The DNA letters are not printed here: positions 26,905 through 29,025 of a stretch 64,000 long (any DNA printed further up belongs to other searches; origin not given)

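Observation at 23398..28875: Compact phospho-glycan decoration module lacking any glycosyltransferase, flippase or polymerase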

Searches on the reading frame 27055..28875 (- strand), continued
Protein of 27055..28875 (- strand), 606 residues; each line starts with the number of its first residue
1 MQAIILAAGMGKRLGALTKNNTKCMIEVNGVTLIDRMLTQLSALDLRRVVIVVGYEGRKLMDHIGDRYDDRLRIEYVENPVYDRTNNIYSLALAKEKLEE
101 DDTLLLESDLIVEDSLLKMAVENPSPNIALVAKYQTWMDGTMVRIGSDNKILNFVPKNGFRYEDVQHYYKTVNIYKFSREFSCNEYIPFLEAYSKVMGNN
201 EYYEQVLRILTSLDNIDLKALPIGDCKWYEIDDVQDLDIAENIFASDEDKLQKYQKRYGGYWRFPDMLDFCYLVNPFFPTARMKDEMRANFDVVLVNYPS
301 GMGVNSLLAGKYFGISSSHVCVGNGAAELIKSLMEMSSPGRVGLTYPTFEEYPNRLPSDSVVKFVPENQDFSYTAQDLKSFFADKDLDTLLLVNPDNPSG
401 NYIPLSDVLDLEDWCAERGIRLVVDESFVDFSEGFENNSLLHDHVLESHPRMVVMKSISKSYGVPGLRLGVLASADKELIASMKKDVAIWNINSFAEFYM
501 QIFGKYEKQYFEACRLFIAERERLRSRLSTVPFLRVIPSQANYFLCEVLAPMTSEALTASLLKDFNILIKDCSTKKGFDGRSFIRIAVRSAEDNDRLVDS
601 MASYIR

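Call 42: search_protein_families(library=pfam, proteins=[L007:13888-15324:+, L007:15389-16630:+, L012:8952-10115:+, L035:13730-15856:+, L077:129-1286:+, L018:6115-6633:+, L038:5363-6889:+, L054:263-1132:+, L023:6631-7683:+, L023:3709-4581:+], max_evalue=0.001)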
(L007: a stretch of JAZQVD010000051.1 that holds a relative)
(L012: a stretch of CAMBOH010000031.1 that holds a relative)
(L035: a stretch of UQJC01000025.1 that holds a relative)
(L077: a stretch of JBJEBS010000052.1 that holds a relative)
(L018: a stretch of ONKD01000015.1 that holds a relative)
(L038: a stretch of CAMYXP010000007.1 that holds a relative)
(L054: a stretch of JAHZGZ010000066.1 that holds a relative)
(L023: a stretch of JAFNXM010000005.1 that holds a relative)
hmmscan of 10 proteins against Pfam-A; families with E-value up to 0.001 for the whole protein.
L007:13888-15324:+ (478 aa): 1 family
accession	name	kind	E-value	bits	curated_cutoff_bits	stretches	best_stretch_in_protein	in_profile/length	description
PF00245.25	Alk_phosphatase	-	1.6e-65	222.1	24.4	2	222-465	221-420/423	Alkaline phosphatase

L007:15389-16630:+ (413 aa): 8 families
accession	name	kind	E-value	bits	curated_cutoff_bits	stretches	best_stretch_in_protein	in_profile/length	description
PF13167.11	GTP-bdg_N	-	5.6e-31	107.4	25.4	1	31-123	2-89/89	GTP-binding GTPase N-terminal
PF16360.10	GTP-bdg_M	-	1.8e-29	102.5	29.5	1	125-204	1-79/79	GTP-binding GTPase Middle Region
PF01926.29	MMR_HSR1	-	1.1e-21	77.5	21.9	1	209-327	1-113/113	50S ribosome-binding GTPase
PF03193.22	RsgA_GTPase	-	2.8e-06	27.7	30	0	208-242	107-141/174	RsgA GTPase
PF02421.24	FeoB_N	-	1.3e-05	25.2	27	1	209-337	2-124/156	Ferrous iron transport protein B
PF00025.27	Arf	-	8.9e-05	22.5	22.3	1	203-332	10-129/174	ADP-ribosylation factor family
PF00071.28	Ras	-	0.00044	20.3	21.6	0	210-388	2-160/162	Ras family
PF13191.12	AAA_16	-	0.00075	20.5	32.6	0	200-333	17-143/167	AAA ATPase domain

L012:8952-10115:+ (387 aa): 4 families
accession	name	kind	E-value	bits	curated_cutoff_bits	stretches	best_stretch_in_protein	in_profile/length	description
PF00534.26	Glycos_transf_1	-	1.3e-23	83.9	26.4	1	207-353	8-157/172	Glycosyl transferases group 1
PF13692.12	Glyco_trans_1_4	-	9.2e-22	78.3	27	1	216-348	3-136/142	Glycosyl transferases group 1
PF13439.12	Glyco_transf_4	-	6.4e-05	23.5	28.5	1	64-179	39-161/170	Glycosyltransferase Family 4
PF13579.12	Glyco_trans_4_4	-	0.00079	20.2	29.7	0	84-178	58-153/158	Glycosyl transferase 4-like domain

L035:13730-15856:+ (708 aa): 2 families
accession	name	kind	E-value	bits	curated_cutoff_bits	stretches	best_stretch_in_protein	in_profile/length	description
PF01131.25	Topoisom_bac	-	2.7e-112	376.2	35.1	1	150-610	2-410/411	DNA topoisomerase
PF01751.28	Toprim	-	1.6e-11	44.6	23.1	1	3-132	2-95/96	Toprim domain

L077:129-1286:+ (385 aa): 4 families
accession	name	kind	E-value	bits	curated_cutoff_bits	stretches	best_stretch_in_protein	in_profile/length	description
PF00534.26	Glycos_transf_1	-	3e-29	102.2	26.4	1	195-351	5-161/172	Glycosyl transferases group 1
PF13692.12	Glyco_trans_1_4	-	3.6e-27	95.8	27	1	206-344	2-139/142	Glycosyl transferases group 1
PF20706.3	GT4-conflict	-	9.8e-09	35.1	26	1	166-322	157-323/385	Family 4 Glycosyltransferase in conflict systems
PF13439.12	Glyco_transf_4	-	4.7e-08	33.7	28.5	1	14-188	2-162/170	Glycosyltransferase Family 4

L018:6115-6633:+ (172 aa): 2 families
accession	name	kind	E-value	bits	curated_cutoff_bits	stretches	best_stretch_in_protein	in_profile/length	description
PF00702.32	Hydrolase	-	1.1e-08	36.2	26.4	1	55-130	107-187/191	haloacid dehalogenase-like hydrolase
PF08282.18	Hydrolase_3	-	4.4e-05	23.8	20.9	0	97-145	188-236/255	haloacid dehalogenase-like hydrolase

L038:5363-6889:+ (508 aa): 1 family
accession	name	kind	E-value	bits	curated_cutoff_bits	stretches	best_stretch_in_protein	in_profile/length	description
PF01554.23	MatE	-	0.00052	20.2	24.9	1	21-177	5-161/161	MatE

L054:263-1132:+ (289 aa): 1 family
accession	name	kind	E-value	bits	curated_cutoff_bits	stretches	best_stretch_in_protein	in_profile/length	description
PF07313.18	AmiA-like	-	1e-45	156.1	27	1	60-277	2-200/202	N-acetylmuramoyl-L-alanine amidase-like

L023:6631-7683:+ (350 aa): 1 family
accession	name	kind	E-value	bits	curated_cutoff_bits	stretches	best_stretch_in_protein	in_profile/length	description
PF02547.20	Queuosine_synth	-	1.1e-124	416.2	25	1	3-348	1-322/322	Queuosine biosynthesis protein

L023:3709-4581:+ (290 aa): 2 families
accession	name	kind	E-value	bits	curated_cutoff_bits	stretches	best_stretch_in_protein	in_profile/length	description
PF18075.7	FtsX_ECD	-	1.3e-13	51.8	23.5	1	51-143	3-96/96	FtsX extracellular domain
PF02687.27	FtsX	-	1.2e-11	45.2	25.5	1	166-282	2-118/120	FtsX-like permease C-terminal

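Call 46: search_dna_similar(query=window:27055-28875:-, collection=plasmids, mode=protein, max_evalue=1e-20, max_rows=15)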
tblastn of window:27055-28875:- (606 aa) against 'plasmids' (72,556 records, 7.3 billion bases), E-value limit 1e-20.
Records with a match: 61; places in all: 71; records where one place covers at least 80% of the query: 11.
Best place of each record, by identity: <60% 61.
By first word of the organism name: Agrobacterium 13; Mesorhizobium 8; Sinorhizobium 5; Rhizobium 4; Bacillus 3; Candidatus 3; Erwinia 2; Klebsiella 2; Listeria 2; Cetobacterium 2; and 17 more.
By predicted mobility (MOB-suite, as given by PLSDB): non-mobilizable 32; conjugative 26; mobilizable 3.
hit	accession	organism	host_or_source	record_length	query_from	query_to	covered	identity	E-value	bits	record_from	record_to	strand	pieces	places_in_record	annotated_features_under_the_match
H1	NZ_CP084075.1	Fusobacterium vincentii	-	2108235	1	606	100%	49.0%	4e-178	566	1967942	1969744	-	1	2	none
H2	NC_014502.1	Gloeothece verrucosa PCC 7822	fresh water in rice field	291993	1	606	100%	34.3%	3e-83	292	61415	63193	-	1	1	aminotransferase class I/II-fold pyridoxal phosphate-dependent enzyme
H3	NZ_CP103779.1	Bacillus toyonensis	cell culture,Commercial plant nursery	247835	2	603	99%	33.9%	3e-94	324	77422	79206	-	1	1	aminotransferase class I/II-fold pyridoxal phosphate-dependent enzyme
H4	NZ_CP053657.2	Bacillus cereus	culture,soil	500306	2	603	99%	32.8%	3e-95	327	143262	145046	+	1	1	aminotransferase class I/II-fold pyridoxal phosphate-dependent enzyme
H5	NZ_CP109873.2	Bacillus cereus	pepper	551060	2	603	99%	32.8%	3e-95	327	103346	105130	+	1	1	aminotransferase class I/II-fold pyridoxal phosphate-dependent enzyme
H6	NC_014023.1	Priestia megaterium QM B1551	-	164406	2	606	100%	32.5%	6e-89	309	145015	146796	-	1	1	aminotransferase class I/II-fold pyridoxal phosphate-dependent enzyme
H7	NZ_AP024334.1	Erwinia rhapontici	Brassica rapa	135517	2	606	100%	32.3%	7e-77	315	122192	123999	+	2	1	aminotransferase class I/II-fold pyridoxal phosphate-dependent enzyme | sugar phosphate nucleotidyltransferase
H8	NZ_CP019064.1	Rahnella sikkimica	bacteria,soil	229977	2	605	100%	32.0%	1e-89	311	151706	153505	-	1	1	aminotransferase class I/II-fold pyridoxal phosphate-dependent enzyme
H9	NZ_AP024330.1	Erwinia rhapontici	Brassica rapa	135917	2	605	100%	32.0%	1e-89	311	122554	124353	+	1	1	aminotransferase class I/II-fold pyridoxal phosphate-dependent enzyme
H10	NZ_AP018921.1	Pseudonocardia autotrophica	-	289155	1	602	99%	32.0%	6e-76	271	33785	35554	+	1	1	aminotransferase class I/II-fold pyridoxal phosphate-dependent enzyme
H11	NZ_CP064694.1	Bradyrhizobium sp. 187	Acmispon strigosus,cell culture,root ...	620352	3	601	99%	30.8%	6e-42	277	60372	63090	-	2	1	histidinol-phosphate transaminase | phosphocholine cytidylyltransferase family protein | CDP-alcohol phosphatidyltransferase family protein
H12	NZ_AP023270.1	Agrobacterium vitis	Vitis vinifera,grapevine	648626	167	606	73%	33.9%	2e-68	249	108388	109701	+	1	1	aminotransferase class I/II-fold pyridoxal phosphate-dependent enzyme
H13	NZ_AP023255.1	Mesorhizobium sp. 131-3-5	Lotus japonicus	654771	130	601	78%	28.3%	1e-47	187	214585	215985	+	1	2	histidinol-phosphate transaminase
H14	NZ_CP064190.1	Rhizobium sp. 007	Onobrychis viciifolia,cell culture,root ...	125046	224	606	63%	31.2%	9e-55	208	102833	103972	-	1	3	histidinol-phosphate transaminase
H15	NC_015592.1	Sinorhizobium meliloti AK83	-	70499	233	601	61%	32.1%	2e-47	186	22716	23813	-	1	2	histidinol-phosphate transaminase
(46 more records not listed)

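Call 47: get_annotated_region(hit=H1, flank=7000)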
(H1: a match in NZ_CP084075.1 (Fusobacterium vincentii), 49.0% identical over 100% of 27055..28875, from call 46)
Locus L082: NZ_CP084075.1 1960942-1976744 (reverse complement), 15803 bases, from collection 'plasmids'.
description: Fusobacterium vincentii strain SB055 plasmid pSB055A, complete sequence
organism: Fusobacterium vincentii (NCBI taxid 155615)
taxonomy: Bacteria; Fusobacteriota; Fusobacteriia; Fusobacteriales; Fusobacteriaceae; Fusobacterium; Fusobacterium vincentii
host: -; source: -; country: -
typing (MOB-suite, as given by PLSDB): non-mobilizable
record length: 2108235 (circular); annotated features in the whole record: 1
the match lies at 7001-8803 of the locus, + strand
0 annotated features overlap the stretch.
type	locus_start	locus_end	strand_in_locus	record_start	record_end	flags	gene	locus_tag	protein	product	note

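Call 48: get_annotated_region(hit=H4, flank=7000)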
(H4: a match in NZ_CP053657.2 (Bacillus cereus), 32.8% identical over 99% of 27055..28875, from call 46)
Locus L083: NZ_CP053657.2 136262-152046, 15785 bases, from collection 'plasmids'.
description: Bacillus cereus strain CTMA_1571 plasmid p.1, complete sequence
organism: Bacillus cereus (NCBI taxid 1396)
taxonomy: Bacteria; Bacillota; Bacilli; Bacillales; Bacillaceae; Bacillus; Bacillus cereus
host: -; source: culture,soil; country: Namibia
typing (MOB-suite, as given by PLSDB): non-mobilizable; replicon rep_cluster_125,rep_cluster_1698; mating-pair formation MPF_T
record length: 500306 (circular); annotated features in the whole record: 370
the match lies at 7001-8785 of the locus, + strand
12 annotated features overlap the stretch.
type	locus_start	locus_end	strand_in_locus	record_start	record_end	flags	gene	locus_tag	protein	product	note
CDS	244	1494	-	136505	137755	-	-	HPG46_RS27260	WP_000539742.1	MFS transporter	GO:0055085 - transmembrane transport [Evidence IEA]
CDS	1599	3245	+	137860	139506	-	-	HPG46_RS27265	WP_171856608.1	ABC transporter substrate-binding protein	-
CDS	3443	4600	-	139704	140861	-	-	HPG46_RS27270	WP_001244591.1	1-deoxy-D-xylulose-5-phosphate reductoisomerase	GO:0008299 - isoprenoid biosynthetic process [Evidence IEA]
CDS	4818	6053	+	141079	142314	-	-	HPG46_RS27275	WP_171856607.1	hypothetical protein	-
CDS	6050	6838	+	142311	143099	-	-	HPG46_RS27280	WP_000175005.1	AAC(3) family N-acetyltransferase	GO:0046677 - response to antibiotic [Evidence IEA]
CDS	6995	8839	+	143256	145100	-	-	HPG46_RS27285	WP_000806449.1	aminotransferase class I/II-fold pyridoxal phosphate-dependent enzyme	GO:0009058 - biosynthetic process [Evidence IEA]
CDS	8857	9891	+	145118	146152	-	-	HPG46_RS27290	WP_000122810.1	hypothetical protein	-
CDS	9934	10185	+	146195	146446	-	-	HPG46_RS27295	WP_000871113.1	acyl carrier protein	-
CDS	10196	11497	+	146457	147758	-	-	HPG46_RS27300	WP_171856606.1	aminoacyl--tRNA ligase-related protein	GO:0006418 - tRNA aminoacylation for protein translation [Evidence IEA]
CDS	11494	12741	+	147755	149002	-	-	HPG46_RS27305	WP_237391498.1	ATP-grasp domain-containing protein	-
CDS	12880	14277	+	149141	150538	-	-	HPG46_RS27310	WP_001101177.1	bifunctional UDP-sugar hydrolase/5'-nucleotidase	-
CDS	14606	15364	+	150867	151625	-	-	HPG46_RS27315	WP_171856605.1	ParB N-terminal domain-containing protein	-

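Call 49: get_annotated_region(hit=H9, flank=7000)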
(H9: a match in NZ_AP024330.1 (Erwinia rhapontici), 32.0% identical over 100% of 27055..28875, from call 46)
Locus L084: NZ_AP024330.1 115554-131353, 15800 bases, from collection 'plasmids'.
description: Erwinia rhapontici strain MAFF 311153 plasmid pERA53, complete sequence
organism: Erwinia rhapontici (NCBI taxid 55212)
taxonomy: Bacteria; Pseudomonadota; Gammaproteobacteria; Enterobacterales; Erwiniaceae; Erwinia; Erwinia rhapontici
host: -; source: Brassica rapa; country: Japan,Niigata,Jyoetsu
typing (MOB-suite, as given by PLSDB): non-mobilizable
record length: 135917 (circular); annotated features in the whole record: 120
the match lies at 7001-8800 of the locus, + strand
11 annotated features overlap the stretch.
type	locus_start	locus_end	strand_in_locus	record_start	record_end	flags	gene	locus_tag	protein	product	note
CDS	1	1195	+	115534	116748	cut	-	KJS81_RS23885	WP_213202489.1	MFS transporter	GO:0055085 - transmembrane transport [Evidence IEA]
CDS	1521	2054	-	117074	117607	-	-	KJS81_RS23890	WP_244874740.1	GNAT family N-acetyltransferase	-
CDS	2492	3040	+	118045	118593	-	-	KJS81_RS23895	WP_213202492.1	hypothetical protein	-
CDS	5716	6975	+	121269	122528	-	-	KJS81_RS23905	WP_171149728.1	hypothetical protein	-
CDS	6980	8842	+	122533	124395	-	-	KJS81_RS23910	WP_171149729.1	aminotransferase class I/II-fold pyridoxal phosphate-dependent enzyme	GO:0009058 - biosynthetic process [Evidence IEA]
CDS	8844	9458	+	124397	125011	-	-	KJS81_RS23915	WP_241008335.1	CDP-alcohol phosphatidyltransferase family protein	GO:0008654 - phospholipid biosynthetic process [Evidence IEA]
CDS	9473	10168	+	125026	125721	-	-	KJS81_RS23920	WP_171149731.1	HAD family hydrolase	-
CDS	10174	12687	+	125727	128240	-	-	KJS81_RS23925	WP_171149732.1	HAD-IIIC family phosphatase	-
CDS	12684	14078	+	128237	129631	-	-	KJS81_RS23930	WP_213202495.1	SDR family NAD(P)-dependent oxidoreductase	-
CDS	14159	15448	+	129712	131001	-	-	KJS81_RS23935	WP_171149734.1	ATP-grasp domain-containing protein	-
CDS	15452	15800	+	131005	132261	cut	-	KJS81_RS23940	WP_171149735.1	MFS transporter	GO:0055085 - transmembrane transport [Evidence IEA]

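Call 61: search_protein_families(library=pfam, proteins=[L082:32-805:+, L082:799-1881:+, L082:1878-2891:+, L082:2914-4026:+, L082:4023-4835:+, L082:4860-6143:+, L082:6225-7004:+, L082:8820-9869:+, L082:9897-11399:+, L082:12196-13395:+], max_evalue=0.001)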
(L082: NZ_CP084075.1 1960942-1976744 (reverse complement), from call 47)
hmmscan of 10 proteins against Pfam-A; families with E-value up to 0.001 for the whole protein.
L082:32-805:+ (257 aa): 1 family
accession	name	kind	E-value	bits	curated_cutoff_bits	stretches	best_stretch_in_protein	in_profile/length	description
PF02350.25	Epimerase_2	-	1.7e-53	182.2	30.6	1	2-247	92-346/347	UDP-N-acetylglucosamine 2-epimerase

L082:799-1881:+ (360 aa): 4 families
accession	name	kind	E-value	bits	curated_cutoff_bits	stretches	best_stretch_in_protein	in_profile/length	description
PF02894.22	GFO_IDH_MocA_C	-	2.1e-34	119.7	22.9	1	141-345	1-217/218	Oxidoreductase family, C-terminal alpha/beta domain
PF22725.1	GFO_IDH_MocA_C3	-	4.6e-29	101.4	27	1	138-261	2-123/124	GFO/IDH/MocA C-terminal domain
PF01408.29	GFO_IDH_MocA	-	5.7e-22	79.1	24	1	2-126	1-117/120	Oxidoreductase family, NAD-binding Rossmann fold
PF03447.22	NAD_binding_3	-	6.9e-06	27.2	24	1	8-125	1-113/116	Homoserine dehydrogenase, NAD binding domain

L082:1878-2891:+ (337 aa): 0 families

L082:2914-4026:+ (370 aa): 1 family
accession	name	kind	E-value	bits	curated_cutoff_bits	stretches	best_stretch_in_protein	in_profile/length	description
PF02350.25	Epimerase_2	-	8.6e-118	393.6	30.6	1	26-361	7-346/347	UDP-N-acetylglucosamine 2-epimerase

L082:4023-4835:+ (270 aa): 1 family
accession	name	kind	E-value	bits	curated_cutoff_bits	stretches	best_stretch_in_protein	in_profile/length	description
PF04991.19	LicD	-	7.4e-45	154.2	22.6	1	23-248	1-227/227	LicD family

L082:4860-6143:+ (427 aa): 0 families

L082:6225-7004:+ (259 aa): 1 family
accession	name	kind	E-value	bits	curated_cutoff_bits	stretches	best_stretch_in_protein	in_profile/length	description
PF00551.24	Formyl_trans_N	-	1.4e-13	51.4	26.1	1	66-170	75-178/181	Formyl transferase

L082:8820-9869:+ (349 aa): 1 family
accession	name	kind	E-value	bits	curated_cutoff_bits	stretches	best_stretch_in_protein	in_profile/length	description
PF06245.16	DUF1015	-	8.7e-19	68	25.8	1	70-249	100-304/325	Protein of unknown function (DUF1015)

L082:9897-11399:+ (500 aa): 0 families

L082:12196-13395:+ (399 aa): 8 families
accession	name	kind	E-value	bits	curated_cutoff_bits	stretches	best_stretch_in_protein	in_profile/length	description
PF16363.11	GDP_Man_Dehyd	-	1e-84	285.3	27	2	180-369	139-332/332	GDP-mannose 4,6 dehydratase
PF01370.27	Epimerase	-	1.2e-62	211.9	20.9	1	5-286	2-240/240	NAD dependent epimerase/dehydratase family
PF02719.21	Polysacc_synt_2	-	2.4e-16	60.2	20.2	1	5-115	2-117/293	Polysaccharide biosynthesis protein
PF01073.25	3Beta_HSD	-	9.2e-14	51.6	22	1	5-115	1-105/280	3-beta hydroxysteroid dehydrogenase/isomerase family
PF07993.18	NAD_binding_4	-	3.5e-12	46.5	20.1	1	6-223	1-206/258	Male sterility protein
PF04321.23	RmlD_sub_bind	-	6.2e-09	35.8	27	1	4-207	3-138/287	RmlD substrate binding domain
PF00106.31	adh_short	-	0.00017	21.6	26.6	0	2-85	1-87/195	short chain dehydrogenase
PF03435.24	Sacchrp_dh_NADP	-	0.00079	20.2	25.1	0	5-84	2-77/129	Saccharopine dehydrogenase NADP binding domain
